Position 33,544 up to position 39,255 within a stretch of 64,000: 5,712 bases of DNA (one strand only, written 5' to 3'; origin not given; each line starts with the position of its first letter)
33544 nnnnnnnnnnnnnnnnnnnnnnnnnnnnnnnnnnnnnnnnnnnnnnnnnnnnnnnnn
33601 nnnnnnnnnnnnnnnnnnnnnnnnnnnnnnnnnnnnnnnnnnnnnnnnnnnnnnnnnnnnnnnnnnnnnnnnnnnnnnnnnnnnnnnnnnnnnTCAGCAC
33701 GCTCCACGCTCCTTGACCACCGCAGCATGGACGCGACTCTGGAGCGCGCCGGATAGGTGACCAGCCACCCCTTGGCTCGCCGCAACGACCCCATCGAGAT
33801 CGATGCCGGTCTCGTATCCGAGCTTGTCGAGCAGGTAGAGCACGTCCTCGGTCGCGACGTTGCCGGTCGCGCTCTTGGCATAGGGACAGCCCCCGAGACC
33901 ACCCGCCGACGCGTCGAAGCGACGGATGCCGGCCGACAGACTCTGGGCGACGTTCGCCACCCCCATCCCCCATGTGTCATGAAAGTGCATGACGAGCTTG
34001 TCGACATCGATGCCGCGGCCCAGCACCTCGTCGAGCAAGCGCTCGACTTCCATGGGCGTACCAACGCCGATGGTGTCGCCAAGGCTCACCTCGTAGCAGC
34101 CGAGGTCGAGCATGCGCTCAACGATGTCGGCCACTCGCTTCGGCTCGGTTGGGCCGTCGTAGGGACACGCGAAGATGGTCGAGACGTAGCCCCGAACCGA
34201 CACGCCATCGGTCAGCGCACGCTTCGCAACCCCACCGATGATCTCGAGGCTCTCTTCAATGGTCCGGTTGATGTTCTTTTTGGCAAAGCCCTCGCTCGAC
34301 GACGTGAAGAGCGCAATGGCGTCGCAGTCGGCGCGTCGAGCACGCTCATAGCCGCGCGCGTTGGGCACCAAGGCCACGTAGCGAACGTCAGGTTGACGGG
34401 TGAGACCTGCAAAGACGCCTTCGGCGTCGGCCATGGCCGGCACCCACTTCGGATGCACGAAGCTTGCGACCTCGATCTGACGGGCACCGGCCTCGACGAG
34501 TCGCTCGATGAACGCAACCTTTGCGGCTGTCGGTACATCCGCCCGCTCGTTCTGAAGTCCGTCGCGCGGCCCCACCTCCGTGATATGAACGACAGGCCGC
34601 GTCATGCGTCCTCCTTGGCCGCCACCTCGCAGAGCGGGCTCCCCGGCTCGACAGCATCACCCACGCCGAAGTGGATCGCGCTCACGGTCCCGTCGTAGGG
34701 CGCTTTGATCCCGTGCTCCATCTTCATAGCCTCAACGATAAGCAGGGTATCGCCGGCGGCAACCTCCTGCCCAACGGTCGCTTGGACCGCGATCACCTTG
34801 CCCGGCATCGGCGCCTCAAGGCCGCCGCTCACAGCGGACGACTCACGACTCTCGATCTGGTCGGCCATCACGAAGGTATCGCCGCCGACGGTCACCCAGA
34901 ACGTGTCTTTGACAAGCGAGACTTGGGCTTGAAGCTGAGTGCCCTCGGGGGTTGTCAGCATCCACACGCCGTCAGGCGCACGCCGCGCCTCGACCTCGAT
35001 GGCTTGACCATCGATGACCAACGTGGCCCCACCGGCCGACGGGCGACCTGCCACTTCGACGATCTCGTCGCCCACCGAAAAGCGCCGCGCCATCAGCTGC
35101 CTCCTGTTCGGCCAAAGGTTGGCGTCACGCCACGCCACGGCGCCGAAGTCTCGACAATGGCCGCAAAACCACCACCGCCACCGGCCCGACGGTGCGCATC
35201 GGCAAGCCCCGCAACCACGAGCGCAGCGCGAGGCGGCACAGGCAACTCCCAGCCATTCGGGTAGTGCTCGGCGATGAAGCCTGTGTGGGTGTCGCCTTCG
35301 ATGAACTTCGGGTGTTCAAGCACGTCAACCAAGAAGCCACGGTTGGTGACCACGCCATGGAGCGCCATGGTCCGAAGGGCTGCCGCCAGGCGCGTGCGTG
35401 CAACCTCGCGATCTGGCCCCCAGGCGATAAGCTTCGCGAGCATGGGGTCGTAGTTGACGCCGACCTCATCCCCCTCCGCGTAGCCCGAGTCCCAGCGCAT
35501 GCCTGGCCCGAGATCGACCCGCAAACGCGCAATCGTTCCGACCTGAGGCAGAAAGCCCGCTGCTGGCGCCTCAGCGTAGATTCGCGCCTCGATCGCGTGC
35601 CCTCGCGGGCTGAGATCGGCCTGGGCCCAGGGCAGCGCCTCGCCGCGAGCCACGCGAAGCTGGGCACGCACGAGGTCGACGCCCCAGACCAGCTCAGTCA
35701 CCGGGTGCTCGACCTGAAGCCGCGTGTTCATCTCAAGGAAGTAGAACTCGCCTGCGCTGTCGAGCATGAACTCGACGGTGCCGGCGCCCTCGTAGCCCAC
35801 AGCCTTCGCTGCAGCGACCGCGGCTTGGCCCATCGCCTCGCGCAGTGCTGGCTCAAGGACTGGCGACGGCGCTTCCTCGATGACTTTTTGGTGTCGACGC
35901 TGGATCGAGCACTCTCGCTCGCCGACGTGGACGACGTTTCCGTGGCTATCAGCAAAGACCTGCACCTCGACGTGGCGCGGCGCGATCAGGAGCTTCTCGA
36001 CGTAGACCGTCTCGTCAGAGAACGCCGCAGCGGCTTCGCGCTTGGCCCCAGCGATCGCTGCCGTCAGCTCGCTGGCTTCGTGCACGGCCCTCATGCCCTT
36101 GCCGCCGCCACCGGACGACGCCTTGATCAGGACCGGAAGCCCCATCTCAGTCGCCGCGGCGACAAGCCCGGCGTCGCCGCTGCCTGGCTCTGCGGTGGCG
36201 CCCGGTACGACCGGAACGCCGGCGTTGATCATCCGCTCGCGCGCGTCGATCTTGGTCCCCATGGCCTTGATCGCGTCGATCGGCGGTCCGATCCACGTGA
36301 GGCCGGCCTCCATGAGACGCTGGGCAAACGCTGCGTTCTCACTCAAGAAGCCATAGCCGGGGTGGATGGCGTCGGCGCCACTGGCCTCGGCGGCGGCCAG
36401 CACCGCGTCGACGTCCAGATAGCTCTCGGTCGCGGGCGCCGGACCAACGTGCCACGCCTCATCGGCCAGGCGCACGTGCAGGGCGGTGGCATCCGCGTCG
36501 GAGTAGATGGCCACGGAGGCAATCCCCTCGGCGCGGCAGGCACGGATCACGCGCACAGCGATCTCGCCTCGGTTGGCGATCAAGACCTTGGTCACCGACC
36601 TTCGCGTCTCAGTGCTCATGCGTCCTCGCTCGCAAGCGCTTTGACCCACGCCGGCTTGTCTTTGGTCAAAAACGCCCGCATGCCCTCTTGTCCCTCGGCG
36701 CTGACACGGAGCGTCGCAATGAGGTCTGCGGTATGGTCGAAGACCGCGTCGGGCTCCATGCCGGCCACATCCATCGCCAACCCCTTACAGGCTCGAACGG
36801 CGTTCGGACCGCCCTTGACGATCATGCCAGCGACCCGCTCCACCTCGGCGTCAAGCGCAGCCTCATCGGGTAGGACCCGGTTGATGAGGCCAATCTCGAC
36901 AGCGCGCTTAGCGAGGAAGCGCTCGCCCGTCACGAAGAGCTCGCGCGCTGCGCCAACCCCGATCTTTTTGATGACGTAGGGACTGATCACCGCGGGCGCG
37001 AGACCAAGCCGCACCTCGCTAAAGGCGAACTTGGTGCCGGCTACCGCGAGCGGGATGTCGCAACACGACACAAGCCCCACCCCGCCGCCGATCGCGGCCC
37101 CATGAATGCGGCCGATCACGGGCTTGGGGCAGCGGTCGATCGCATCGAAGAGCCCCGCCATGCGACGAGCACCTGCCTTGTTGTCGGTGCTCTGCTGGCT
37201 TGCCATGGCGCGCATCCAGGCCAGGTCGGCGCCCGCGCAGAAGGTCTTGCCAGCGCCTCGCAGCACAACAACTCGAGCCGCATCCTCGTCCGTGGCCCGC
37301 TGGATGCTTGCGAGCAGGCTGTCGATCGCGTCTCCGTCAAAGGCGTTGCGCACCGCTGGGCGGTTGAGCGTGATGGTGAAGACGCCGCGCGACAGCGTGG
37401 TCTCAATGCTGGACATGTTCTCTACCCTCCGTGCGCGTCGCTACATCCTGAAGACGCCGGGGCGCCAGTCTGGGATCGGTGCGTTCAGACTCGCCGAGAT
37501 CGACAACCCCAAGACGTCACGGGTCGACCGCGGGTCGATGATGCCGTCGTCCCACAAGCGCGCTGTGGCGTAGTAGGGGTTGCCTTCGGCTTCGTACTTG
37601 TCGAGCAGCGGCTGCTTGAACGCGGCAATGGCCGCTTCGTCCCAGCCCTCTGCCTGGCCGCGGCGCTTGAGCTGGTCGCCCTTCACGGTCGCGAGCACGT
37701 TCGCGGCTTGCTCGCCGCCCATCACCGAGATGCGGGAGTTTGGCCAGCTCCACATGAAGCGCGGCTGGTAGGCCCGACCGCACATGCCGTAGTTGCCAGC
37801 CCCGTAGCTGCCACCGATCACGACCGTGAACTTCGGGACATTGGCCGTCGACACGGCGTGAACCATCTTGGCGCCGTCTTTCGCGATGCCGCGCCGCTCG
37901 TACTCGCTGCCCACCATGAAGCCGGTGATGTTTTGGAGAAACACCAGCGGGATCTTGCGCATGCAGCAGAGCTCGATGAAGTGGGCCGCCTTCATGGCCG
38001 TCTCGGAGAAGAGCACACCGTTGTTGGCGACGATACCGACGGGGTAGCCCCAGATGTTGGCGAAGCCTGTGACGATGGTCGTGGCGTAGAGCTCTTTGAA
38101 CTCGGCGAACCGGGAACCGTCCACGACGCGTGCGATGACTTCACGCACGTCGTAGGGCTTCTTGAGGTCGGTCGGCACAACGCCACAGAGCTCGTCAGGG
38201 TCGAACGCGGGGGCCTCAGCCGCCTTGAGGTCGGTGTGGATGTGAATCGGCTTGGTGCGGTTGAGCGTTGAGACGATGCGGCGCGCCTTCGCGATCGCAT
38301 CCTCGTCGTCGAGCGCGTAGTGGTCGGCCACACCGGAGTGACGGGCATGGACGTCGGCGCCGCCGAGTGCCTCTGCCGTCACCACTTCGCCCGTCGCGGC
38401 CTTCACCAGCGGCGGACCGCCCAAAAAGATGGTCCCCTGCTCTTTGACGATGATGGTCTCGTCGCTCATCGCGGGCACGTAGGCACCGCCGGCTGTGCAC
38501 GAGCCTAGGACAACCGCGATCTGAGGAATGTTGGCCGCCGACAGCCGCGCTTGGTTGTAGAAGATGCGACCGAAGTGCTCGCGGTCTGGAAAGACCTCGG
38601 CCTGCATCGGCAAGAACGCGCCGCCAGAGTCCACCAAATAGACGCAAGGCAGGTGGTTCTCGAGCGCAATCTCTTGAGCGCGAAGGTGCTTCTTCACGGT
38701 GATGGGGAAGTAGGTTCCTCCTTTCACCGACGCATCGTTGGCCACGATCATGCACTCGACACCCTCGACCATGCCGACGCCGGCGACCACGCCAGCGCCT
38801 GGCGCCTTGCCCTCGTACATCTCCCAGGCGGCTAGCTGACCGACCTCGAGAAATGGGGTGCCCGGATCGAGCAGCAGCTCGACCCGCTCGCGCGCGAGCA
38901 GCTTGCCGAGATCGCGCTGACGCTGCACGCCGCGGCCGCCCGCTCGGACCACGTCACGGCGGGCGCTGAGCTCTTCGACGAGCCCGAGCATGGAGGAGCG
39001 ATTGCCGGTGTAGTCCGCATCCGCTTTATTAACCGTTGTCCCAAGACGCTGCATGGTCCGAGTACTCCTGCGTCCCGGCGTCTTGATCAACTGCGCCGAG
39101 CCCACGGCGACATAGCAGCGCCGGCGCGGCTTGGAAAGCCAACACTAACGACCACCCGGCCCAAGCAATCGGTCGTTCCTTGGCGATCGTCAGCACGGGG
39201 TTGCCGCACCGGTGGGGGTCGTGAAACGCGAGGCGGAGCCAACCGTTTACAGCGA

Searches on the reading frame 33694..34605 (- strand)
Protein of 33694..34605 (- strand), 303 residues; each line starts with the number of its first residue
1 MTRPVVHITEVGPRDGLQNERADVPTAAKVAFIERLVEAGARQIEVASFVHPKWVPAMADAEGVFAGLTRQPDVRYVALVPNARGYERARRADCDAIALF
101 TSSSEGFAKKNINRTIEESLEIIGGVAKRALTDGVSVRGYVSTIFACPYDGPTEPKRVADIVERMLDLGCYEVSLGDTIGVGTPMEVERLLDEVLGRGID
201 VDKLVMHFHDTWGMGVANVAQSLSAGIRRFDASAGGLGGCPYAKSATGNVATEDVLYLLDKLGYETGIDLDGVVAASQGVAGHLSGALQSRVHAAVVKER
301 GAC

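Call 7: search_protein_families(library=pfam, proteins=[window:33694-34605:-], max_evalue=0.01)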
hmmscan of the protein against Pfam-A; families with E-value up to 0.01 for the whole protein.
window:33694-34605:- (303 aa): 1 family
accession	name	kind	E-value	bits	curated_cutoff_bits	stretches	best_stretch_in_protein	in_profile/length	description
PF00682.25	HMGL-like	-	1.1e-42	146.7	29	1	6-278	2-258/260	HMGL-like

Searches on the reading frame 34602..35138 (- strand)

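Call 7: search_protein_families(library=pfam, proteins=[window:34602-35138:-], max_evalue=0.01)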
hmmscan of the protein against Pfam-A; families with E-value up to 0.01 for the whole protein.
window:34602-35138:- (178 aa): 5 families
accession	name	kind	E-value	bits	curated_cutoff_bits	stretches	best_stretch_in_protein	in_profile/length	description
PF00364.28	Biotin_lipoyl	-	1e-18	67.4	22.1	1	108-171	4-72/73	Biotin-requiring enzyme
PF13437.12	HlyD_3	-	3.1e-07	31.5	22.2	1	144-175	2-33/106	HlyD family secretion protein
PF16576.10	HlyD_D23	-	3.7e-05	23.6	30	0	142-174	109-141/214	Barrel-sandwich domain of CusB or HlyD membrane-fusion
PF13533.13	Biotin_lipoyl_2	-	8.5e-05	22.7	29.8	0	108-135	4-31/32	Biotin-lipoyl like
PF21139.3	BT_MCC_alpha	-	0.00019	22.3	31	1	15-92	39-114/118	Methylcrotonyl-CoA carboxylase, alpha-subunit, BT domain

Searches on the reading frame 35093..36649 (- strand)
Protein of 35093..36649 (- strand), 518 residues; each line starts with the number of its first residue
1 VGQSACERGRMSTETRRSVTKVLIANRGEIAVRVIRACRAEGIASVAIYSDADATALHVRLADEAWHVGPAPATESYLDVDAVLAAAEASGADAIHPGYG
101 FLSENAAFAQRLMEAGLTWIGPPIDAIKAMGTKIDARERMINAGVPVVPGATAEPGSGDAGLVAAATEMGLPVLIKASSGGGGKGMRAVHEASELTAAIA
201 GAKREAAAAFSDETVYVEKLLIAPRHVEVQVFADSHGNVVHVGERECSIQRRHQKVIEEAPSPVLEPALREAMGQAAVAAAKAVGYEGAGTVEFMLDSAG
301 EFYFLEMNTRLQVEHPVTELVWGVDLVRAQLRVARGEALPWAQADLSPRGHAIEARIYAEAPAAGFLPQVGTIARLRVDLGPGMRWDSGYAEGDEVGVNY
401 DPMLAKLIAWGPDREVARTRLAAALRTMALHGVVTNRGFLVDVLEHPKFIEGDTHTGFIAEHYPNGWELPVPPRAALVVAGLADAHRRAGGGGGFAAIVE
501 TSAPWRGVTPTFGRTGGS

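Call 7: search_protein_families(library=pfam, proteins=[window:35093-36649:-], max_evalue=0.01)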
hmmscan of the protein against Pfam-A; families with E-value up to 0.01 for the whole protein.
window:35093-36649:- (518 aa): 6 families
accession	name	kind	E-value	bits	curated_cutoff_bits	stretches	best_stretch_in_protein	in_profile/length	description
PF02786.22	CPSase_L_D2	-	1.4e-73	247.4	19.8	1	133-340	2-209/211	Carbamoyl-phosphate synthase L chain, ATP binding domain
PF00289.28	Biotin_carb_N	-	1.9e-44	151.1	25.5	1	19-127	2-110/110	Biotin carboxylase, N-terminal domain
PF02785.25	Biotin_carb_C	-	1.4e-34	118.9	32.4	1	354-460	1-107/108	Biotin carboxylase C-terminal domain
PF07478.18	Dala_Dala_lig_C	-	1.4e-13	51.2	24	1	163-309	29-174/204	D-ala D-ala ligase C-terminus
PF02222.28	ATP-grasp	-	2.6e-06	27.6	27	1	160-310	20-162/179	ATP-grasp domain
PF02655.19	ATP-grasp_3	-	0.0029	18.2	23.2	1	170-312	31-158/160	ATP-grasp domain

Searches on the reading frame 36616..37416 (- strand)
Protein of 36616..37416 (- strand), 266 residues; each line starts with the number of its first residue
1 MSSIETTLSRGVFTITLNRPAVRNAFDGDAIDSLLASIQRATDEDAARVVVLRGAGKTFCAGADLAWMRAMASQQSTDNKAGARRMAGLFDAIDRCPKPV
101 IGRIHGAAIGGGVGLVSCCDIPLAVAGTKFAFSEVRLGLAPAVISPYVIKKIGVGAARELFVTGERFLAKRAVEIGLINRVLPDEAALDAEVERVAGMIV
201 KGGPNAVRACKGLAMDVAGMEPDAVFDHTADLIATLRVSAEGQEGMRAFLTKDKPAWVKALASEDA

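Call 78: search_protein_families(library=pfam, proteins=[window:36616-37416:-], max_evalue=0.00001)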
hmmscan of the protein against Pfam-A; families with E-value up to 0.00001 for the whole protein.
window:36616-37416:- (266 aa): 2 families
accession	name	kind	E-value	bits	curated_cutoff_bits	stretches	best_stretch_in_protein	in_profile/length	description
PF00378.25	ECH_1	-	1.3e-48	165.9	27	1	9-258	3-249/251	Enoyl-CoA hydratase/isomerase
PF16113.10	ECH_2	-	2.2e-32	113.3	27.2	1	14-198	3-187/335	Enoyl-CoA hydratase/isomerase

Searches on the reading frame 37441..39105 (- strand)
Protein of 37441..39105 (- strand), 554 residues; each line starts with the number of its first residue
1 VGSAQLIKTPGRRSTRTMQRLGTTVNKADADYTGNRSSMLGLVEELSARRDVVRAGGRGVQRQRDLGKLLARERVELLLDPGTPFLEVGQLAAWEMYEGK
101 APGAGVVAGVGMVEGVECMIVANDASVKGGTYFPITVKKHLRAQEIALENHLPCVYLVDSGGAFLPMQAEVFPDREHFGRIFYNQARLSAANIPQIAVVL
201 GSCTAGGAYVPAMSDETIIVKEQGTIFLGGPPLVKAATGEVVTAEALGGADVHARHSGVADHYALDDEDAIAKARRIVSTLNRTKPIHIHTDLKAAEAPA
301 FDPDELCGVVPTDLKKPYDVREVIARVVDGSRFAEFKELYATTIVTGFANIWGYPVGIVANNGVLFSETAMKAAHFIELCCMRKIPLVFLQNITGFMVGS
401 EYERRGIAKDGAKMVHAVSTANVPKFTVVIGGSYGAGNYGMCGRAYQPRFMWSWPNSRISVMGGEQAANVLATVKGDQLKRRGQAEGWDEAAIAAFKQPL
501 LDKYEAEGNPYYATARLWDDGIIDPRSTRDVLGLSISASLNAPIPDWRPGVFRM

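Call 78: search_protein_families(library=pfam, proteins=[window:37441-39105:-], max_evalue=0.00001)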
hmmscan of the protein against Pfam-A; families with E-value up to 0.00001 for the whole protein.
window:37441-39105:- (554 aa): 2 families
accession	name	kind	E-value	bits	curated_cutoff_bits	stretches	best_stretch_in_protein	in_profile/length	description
PF01039.27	Carboxyl_trans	-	7.5e-158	526.6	22.3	1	63-544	2-483/493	Carboxyl transferase domain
PF03255.19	ACCA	-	2.3e-11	43.9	23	1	106-220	94-213/310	Acetyl co-enzyme A carboxylase carboxyltransferase-like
